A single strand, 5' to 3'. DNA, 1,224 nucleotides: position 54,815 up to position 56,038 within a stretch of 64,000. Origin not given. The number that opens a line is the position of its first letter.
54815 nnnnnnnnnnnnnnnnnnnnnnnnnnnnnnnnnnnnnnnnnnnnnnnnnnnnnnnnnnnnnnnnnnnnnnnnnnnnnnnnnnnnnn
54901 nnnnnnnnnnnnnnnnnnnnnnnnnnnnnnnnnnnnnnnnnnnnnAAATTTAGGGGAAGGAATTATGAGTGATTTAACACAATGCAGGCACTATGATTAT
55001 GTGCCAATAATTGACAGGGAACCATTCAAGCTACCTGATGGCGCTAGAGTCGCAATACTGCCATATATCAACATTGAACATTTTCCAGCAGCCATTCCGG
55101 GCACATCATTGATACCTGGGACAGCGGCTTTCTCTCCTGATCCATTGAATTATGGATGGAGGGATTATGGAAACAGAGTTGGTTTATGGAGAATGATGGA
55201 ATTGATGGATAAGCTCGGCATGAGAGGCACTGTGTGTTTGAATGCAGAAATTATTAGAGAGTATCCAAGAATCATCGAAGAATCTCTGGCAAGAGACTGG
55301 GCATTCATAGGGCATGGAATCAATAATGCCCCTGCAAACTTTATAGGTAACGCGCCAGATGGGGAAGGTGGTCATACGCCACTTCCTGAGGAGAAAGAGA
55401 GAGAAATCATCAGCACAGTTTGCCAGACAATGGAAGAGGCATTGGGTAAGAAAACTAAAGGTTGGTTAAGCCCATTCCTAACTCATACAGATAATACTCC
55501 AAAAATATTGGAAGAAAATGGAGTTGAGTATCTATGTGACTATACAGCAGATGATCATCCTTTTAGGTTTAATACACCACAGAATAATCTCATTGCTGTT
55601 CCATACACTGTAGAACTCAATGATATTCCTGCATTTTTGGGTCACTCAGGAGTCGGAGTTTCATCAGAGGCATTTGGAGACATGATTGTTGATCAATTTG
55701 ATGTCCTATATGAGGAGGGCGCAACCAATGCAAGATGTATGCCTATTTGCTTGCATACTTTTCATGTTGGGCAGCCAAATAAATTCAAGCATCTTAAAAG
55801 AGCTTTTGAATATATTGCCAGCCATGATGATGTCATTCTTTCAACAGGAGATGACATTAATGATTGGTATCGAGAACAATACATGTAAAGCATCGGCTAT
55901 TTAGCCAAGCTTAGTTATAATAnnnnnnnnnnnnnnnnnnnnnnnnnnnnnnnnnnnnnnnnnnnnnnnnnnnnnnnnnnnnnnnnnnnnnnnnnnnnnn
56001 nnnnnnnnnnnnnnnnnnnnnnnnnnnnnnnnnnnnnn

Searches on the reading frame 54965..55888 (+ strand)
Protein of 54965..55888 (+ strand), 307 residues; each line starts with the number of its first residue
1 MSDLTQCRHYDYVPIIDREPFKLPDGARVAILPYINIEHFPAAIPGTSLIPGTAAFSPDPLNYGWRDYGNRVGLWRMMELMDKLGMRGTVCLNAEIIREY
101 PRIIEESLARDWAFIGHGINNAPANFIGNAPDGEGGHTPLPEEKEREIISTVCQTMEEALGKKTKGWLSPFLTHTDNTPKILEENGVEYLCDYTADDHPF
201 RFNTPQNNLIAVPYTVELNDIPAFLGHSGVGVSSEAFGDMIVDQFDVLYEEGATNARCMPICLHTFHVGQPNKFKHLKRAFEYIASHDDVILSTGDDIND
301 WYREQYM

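Call 25: search_protein_families(library=pfam, proteins=[window:54965-55888:+], max_evalue=0.001)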
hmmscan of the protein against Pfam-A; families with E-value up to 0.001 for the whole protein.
window:54965-55888:+ (307 aa): 1 family
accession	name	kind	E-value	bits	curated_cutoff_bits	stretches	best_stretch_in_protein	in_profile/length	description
PF01522.26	Polysacc_deac_1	-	1.4e-07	32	23.1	1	67-189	14-123/124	Polysaccharide deacetylase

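Call 64: search_protein_families(library=ncbifam, proteins=[window:54965-55888:+], max_evalue=0.001)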
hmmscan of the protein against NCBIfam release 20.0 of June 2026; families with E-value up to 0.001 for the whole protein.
window:54965-55888:+ (307 aa): 1 family
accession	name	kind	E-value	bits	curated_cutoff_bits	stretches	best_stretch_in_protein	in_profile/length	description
TIGR03212.1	uraD_N-term-dom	equivalog_domain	3.5e-34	118.2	424.6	1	67-306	72-295/297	allantoinase PuuE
